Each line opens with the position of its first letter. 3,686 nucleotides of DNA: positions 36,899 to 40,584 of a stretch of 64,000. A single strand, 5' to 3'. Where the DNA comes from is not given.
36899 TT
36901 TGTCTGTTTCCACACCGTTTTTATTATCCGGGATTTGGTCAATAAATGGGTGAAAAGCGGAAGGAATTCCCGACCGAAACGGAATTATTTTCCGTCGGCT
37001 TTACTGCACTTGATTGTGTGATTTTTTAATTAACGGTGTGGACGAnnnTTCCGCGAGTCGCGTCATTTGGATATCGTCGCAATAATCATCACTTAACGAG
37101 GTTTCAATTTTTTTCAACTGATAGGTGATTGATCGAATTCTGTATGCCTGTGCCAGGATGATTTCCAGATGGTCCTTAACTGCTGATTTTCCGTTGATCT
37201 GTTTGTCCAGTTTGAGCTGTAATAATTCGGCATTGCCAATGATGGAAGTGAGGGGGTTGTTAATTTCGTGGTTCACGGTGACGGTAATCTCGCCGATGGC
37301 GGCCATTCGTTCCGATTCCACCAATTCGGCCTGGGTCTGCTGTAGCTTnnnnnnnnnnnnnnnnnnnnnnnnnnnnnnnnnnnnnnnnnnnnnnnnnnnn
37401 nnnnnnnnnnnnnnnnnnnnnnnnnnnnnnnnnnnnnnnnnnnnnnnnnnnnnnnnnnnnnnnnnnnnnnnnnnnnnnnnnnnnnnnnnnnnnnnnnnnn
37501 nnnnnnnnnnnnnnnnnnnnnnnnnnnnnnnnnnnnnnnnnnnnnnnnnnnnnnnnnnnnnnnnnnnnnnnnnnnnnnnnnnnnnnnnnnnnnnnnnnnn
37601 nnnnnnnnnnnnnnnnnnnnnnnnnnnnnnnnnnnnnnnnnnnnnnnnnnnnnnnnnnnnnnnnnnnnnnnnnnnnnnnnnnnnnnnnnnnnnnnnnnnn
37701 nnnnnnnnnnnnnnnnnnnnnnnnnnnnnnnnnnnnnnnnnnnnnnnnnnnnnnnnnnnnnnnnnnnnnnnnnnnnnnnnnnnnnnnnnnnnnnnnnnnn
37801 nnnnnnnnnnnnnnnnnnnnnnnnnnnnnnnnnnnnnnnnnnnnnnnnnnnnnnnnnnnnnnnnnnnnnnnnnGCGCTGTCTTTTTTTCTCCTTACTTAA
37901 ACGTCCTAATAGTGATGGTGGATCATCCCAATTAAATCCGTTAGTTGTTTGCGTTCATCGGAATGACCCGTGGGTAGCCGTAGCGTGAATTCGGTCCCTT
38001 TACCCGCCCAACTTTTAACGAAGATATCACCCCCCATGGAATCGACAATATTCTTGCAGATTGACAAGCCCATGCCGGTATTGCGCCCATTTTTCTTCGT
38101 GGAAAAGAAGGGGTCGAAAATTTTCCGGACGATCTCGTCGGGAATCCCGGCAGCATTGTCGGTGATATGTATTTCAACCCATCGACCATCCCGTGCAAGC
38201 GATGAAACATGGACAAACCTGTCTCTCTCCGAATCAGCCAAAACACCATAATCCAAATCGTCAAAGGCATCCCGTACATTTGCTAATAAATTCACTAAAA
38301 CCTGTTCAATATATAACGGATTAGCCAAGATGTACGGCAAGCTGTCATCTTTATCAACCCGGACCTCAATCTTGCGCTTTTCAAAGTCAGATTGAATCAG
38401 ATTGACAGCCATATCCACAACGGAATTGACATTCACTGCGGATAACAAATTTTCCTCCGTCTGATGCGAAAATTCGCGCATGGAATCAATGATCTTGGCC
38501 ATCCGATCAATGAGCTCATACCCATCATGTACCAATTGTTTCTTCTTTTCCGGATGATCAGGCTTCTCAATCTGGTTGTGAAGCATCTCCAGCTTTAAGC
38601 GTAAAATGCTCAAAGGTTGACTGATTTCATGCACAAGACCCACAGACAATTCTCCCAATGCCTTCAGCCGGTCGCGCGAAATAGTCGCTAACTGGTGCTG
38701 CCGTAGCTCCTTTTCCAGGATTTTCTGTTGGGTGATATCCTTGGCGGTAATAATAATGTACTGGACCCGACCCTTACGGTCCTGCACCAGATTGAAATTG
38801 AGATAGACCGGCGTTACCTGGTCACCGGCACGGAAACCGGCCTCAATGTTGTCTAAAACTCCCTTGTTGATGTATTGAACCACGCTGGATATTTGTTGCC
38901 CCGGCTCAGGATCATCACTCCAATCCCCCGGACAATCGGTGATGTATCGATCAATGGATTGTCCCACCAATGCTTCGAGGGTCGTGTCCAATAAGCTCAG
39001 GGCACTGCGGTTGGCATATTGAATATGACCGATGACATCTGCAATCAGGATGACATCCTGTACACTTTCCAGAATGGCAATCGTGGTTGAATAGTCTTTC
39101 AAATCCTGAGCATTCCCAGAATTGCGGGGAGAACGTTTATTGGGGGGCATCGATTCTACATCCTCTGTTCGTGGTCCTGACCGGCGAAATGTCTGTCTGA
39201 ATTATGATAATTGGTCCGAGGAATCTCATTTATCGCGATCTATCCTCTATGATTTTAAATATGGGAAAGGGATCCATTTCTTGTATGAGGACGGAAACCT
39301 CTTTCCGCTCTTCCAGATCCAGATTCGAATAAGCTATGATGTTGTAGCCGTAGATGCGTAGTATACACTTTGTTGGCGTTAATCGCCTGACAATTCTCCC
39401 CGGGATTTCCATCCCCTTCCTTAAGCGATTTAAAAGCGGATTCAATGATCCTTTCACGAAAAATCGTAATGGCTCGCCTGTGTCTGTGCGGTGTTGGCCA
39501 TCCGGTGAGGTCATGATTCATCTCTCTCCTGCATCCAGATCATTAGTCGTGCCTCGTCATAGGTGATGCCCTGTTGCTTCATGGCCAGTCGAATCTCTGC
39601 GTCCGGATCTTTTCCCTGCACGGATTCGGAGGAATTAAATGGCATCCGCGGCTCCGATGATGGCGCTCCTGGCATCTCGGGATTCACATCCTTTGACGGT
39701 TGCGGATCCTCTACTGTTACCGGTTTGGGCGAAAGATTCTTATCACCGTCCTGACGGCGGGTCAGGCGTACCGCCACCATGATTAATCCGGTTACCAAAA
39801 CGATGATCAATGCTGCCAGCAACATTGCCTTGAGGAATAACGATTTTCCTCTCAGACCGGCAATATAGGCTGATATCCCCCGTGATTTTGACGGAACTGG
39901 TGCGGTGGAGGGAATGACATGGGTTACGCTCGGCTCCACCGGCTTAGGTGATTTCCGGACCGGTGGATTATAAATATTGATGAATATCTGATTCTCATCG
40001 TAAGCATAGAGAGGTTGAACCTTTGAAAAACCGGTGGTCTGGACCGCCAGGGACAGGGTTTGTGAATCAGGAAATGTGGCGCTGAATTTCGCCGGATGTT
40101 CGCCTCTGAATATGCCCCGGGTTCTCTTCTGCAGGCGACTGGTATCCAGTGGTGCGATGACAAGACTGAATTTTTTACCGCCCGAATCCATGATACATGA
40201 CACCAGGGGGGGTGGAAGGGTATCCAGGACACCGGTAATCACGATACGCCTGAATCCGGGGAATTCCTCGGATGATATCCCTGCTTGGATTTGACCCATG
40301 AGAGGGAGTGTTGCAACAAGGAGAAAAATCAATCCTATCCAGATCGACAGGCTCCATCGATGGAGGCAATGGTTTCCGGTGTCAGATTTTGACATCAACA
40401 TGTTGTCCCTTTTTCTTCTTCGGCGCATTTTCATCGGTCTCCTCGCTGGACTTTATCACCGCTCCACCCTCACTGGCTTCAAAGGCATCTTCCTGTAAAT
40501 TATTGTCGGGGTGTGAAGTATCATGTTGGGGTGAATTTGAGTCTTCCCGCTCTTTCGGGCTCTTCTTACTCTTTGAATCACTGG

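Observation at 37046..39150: Complete PAS histidine kinase followed by a GAF-DHp protein that lacks any ATPase domain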

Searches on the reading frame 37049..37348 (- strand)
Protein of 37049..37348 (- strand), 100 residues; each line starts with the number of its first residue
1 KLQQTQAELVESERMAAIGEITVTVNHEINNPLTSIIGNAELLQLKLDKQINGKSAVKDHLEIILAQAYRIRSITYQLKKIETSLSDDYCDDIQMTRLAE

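Call 74: find_homologous_proteins(query=A2, max_evalue=0.001)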
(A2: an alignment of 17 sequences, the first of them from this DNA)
Query A2 (17 sequences) (100 aa, profile of the alignment): 31 proteins with E <= 0.001 among 863 candidates.
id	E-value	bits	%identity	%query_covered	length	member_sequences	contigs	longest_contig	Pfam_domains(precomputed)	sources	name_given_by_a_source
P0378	2.8e-30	122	40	89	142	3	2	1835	PF00672.31,PF00512.32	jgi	jgi:nitrogen-specific signal transduction histidine kinase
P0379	3.0e-30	122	39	89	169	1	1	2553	PF00672.31,PF00512.32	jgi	jgi:nitrogen fixation/metabolism regulation signal transduction histidine kinase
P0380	3.6e-30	122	42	89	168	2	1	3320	PF00672.31,PF00512.32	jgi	jgi:two-component system NtrC family sensor kinase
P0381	6.6e-30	121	42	89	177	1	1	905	PF00672.31,PF00512.32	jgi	jgi:C4-dicarboxylate-specific signal transduction histidine kinase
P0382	8.7e-30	121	43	89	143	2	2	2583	PF00672.31,PF00512.32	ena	-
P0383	9.7e-30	120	44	89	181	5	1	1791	PF00672.31,PF00512.32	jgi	jgi:nitrogen fixation/metabolism regulation signal transduction histidine kinase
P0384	1.4e-29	120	40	89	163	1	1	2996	PF00672.31,PF00512.32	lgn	-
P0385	2.5e-29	119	40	89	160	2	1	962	PF00672.31,PF00512.32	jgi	jgi:nitrogen fixation/metabolism regulation signal transduction histidine kinase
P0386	3.0e-29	119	41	89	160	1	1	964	PF00672.31,PF00512.32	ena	-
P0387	8.4e-29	117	39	89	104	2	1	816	PF00512.32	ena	-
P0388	2.6e-28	116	34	90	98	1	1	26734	PF00512.32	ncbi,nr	ncbi:MAG: histidine kinase dimerization/phospho-acceptor domain-containing protein [candidate divisi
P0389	2.8e-28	116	40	89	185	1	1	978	PF00672.31,PF00512.32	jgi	jgi:signal transduction histidine kinase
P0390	3.5e-28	115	40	89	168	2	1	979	PF00672.31,PF00512.32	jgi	jgi:nitrogen fixation/metabolism regulation signal transduction histidine kinase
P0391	9.3e-27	111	58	43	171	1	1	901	PF00512.32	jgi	-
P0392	5.3e-25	105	49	94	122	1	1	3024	PF00512.32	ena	-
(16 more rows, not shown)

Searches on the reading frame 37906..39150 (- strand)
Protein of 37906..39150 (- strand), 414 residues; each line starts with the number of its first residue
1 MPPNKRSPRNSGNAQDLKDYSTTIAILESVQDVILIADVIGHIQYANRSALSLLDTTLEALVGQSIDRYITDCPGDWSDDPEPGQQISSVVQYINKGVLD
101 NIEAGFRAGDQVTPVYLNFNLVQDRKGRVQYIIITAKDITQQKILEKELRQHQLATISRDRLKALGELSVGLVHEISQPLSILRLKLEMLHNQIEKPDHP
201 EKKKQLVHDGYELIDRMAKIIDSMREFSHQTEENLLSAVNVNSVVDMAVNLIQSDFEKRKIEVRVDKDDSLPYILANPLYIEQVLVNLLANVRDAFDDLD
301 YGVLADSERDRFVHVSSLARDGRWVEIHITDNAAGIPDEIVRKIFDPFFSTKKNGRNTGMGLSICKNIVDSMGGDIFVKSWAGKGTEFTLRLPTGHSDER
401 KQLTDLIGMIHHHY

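Call 3: search_protein_families(library=pfam, proteins=[window:37906-39150:-], max_evalue=0.1)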
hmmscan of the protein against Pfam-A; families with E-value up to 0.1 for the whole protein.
window:37906-39150:- (414 aa): 10 families
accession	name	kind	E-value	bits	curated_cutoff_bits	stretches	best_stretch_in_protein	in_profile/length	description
PF02518.31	HATPase_c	-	5.9e-23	81.9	26.4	1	278-394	3-109/111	Histidine kinase-, DNA gyrase B-, and HSP90-like ATPase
PF00512.31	HisKA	-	3.1e-08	34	26.9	1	167-231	4-64/66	His Kinase A (phospho-acceptor) domain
PF13426.13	PAS_9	-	8.6e-08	32.8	27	1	33-141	3-103/103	PAS domain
PF08448.16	PAS_4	-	2.1e-07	31.6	23.1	1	27-143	1-109/110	PAS fold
PF13188.13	PAS_8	-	9.3e-06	25.8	21.8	1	25-73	5-54/65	PAS domain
PF00989.32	PAS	-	1.8e-05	25.2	22.6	1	25-139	5-113/113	PAS fold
PF14501.12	HATPase_c_5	-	5.8e-05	23.4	22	1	284-378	9-88/102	GHKL domain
PF24820.1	Diguanyl_cycl_sensor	-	0.00022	21.6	28.1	1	27-71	2-46/109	Diguanylate cyclase-like sensor domain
PF13581.12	HATPase_c_2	-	0.0053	17.2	27.4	1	313-391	56-126/127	Histidine kinase-like ATPase domain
PF08960.15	STIV_B116-like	-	0.093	13.3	26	0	221-271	24-74/101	STIV B116-like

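Call 4: search_protein_families(library=ncbifam, proteins=[window:37906-39150:-], max_evalue=0.1)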
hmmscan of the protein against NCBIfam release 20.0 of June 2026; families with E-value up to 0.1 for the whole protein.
window:37906-39150:- (414 aa): 85 families (the best 25 are shown)
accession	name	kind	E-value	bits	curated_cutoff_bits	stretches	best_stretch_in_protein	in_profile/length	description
NF008468.0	PRK11360.1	equivalog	6.4e-54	183.3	646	1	21-400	268-614/616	two-component system sensor histidine kinase AtoS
NF052574.1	HisKinEspCMyxo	equivalog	2.9e-47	161.3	1200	1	27-400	290-643/785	serine histidine kinase EspC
NF007688.0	PRK10364.1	equivalog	1.1e-38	133.1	479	1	154-396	229-453/460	two-component system sensor histidine kinase ZraS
NF052573.1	HisKinEspAMyxo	equivalog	1.4e-38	132.5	1400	1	25-395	258-612/755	serine histidine kinase EspA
NF047497.1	HK_LIC_12097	equivalog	4.4e-36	124.4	500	1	23-394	13-366/367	LIC_12097 family sensor histidine kinase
NF010411.0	PRK13837.1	equivalog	1.1e-33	116.3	647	1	137-399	429-680/828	two-component system VirA-like sensor kinase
NF046020.1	HisKinCckABruc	equivalog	2e-33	115.3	1000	1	113-402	433-715/868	cell cycle histidine kinase CckA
NF010076.0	PRK13557.1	subfamily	2.8e-32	111.9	631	1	122-402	127-402/540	histidine kinase famiy protein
NF008293.1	PRK11073.1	equivalog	5.8e-32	111.3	240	1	23-393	9-346/349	nitrogen regulation protein NR(II)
NF041777.1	sens_FixL_Rhizob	equivalog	7.3e-32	110.6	850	1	25-397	127-484/485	sensor protein FixL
NF038348.1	T2SS_HK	subfamily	4.8e-31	107.8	450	2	207-393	401-572/574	histidine kinase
NF047794.1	HisKinPtgB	equivalog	1.1e-30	106.6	1000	1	136-380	413-641/656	two-component system sensor histidine kinase PgtB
NF006800.0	PRK09303.1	equivalog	1.3e-29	103.3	342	1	158-394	144-377/383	histidine kinase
NF047466.1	hybrid_RR_LvrB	exception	3.5e-28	98.9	500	1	145-394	139-376/377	hybrid histidine kinase/response regulator LvrB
NF046044.1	PnpS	equivalog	1.2e-26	93.6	400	1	22-393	56-390/390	two-component system histidine kinase PnpS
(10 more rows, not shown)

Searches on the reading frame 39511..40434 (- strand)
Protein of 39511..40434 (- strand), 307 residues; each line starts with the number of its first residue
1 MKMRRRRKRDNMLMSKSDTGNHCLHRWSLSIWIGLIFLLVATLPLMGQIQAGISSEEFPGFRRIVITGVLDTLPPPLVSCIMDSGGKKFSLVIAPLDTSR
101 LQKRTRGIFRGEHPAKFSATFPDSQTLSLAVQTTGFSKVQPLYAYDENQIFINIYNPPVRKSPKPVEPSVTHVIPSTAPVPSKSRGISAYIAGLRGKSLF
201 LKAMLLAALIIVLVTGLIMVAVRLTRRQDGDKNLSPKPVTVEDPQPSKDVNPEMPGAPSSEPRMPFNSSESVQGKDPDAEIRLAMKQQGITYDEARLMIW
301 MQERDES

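Call 3: search_protein_families(library=pfam, proteins=[window:39511-40434:-], max_evalue=0.1)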
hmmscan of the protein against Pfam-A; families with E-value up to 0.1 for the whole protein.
window:39511-40434:- (307 aa): 2 families
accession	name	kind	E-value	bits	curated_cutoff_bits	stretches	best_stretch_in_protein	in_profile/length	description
PF09435.16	DUF2015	-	0.0054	17.5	27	1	278-300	34-56/79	Fungal protein of unknown function (DUF2015)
PF09214.16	Prd1-P2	-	0.05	12.8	25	1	106-189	146-226/555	Bacteriophage Prd1, adsorption protein P2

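Call 4: search_protein_families(library=ncbifam, proteins=[window:39511-40434:-], max_evalue=0.1)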
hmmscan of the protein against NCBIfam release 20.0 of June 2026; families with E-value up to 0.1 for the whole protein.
window:39511-40434:- (307 aa): 0 families
